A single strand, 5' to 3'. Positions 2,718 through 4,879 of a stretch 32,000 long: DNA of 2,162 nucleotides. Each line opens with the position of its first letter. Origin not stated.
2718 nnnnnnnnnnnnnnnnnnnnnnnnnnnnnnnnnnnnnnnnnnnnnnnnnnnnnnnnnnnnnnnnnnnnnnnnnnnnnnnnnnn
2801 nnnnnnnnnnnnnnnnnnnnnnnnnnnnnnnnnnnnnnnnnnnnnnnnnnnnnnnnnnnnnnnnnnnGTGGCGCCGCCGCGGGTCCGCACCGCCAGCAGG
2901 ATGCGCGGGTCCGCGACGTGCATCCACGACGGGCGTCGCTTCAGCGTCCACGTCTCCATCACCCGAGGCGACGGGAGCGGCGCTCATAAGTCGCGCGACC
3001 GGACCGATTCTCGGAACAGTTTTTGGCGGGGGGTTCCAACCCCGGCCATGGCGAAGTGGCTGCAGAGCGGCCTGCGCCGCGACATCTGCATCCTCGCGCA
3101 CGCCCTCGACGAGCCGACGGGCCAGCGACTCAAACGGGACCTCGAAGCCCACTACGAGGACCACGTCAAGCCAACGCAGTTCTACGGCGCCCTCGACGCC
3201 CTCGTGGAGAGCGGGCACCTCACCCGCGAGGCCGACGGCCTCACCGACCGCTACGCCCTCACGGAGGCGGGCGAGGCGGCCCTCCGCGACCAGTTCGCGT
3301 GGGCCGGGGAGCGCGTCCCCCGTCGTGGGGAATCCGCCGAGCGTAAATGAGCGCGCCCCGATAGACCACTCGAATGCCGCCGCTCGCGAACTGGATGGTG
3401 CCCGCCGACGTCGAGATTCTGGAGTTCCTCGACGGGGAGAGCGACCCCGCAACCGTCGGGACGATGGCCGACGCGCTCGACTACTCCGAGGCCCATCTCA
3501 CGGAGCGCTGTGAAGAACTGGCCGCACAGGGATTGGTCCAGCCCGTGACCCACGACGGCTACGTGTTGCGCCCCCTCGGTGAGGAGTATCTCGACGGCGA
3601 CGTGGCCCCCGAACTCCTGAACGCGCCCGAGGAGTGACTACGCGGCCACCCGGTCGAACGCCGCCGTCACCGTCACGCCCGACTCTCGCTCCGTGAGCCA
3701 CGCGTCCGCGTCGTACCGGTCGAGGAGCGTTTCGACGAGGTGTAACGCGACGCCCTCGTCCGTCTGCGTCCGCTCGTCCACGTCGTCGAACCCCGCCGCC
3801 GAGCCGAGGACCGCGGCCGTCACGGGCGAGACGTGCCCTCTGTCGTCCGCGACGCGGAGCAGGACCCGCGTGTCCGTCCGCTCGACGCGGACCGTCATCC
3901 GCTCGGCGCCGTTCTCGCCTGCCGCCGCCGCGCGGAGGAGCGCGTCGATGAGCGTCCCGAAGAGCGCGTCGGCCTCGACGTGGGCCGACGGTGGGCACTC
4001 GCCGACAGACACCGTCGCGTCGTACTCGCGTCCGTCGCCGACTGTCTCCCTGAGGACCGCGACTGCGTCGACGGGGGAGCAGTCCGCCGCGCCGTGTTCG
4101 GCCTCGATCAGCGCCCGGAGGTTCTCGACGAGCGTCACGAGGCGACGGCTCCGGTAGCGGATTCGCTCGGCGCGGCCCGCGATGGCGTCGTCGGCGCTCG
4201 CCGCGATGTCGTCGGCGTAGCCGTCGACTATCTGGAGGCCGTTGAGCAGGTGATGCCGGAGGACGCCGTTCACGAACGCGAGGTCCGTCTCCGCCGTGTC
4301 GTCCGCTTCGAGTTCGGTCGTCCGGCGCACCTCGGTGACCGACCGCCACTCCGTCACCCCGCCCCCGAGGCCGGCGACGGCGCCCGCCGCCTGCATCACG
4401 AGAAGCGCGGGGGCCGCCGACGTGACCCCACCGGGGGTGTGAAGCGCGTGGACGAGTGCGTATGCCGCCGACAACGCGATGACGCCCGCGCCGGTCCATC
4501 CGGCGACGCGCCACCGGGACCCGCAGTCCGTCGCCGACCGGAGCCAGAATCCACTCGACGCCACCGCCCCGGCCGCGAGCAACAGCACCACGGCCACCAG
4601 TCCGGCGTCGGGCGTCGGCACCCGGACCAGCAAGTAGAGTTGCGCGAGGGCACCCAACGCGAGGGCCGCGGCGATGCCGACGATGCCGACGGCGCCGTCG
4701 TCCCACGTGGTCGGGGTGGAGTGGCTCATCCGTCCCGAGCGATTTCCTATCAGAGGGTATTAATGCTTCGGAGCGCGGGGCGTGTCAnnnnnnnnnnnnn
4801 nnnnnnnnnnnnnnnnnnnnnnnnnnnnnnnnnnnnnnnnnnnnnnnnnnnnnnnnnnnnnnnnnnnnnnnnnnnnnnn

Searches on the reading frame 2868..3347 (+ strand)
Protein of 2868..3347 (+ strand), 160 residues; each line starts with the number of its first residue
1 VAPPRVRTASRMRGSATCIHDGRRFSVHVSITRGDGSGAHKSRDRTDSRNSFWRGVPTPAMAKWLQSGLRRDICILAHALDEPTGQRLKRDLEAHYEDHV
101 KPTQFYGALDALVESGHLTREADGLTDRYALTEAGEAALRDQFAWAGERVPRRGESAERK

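Call 31: search_protein_families(library=pfam, proteins=[window:2868-3347:+], max_evalue=0.001)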
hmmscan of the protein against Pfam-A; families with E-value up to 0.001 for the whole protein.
window:2868-3347:+ (160 aa): 1 family
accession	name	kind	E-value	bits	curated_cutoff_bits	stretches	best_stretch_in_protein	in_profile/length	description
PF03551.20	PadR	-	1.4e-05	25.4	27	1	75-140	1-74/75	Transcriptional regulator PadR-like family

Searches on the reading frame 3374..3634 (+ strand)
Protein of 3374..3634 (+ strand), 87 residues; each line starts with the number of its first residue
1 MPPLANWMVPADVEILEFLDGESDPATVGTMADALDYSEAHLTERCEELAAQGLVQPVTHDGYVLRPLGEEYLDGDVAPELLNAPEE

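Call 31: search_protein_families(library=pfam, proteins=[window:3374-3634:+], max_evalue=0.001)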
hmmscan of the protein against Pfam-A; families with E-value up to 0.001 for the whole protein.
window:3374-3634:+ (87 aa): 1 family
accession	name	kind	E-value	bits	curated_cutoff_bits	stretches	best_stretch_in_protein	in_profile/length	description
PF12802.13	MarR_2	-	0.00018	22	27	1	10-62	5-59/61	MarR family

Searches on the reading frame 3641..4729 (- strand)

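Call 31: search_protein_families(library=pfam, proteins=[window:3641-4729:-], max_evalue=0.001)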
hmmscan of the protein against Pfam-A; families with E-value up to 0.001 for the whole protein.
window:3641-4729:- (363 aa): 1 family
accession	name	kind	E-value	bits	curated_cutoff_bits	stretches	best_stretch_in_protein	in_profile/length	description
PF02518.31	HATPase_c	-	2.5e-06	28.3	26.4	1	259-359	12-108/111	Histidine kinase-, DNA gyrase B-, and HSP90-like ATPase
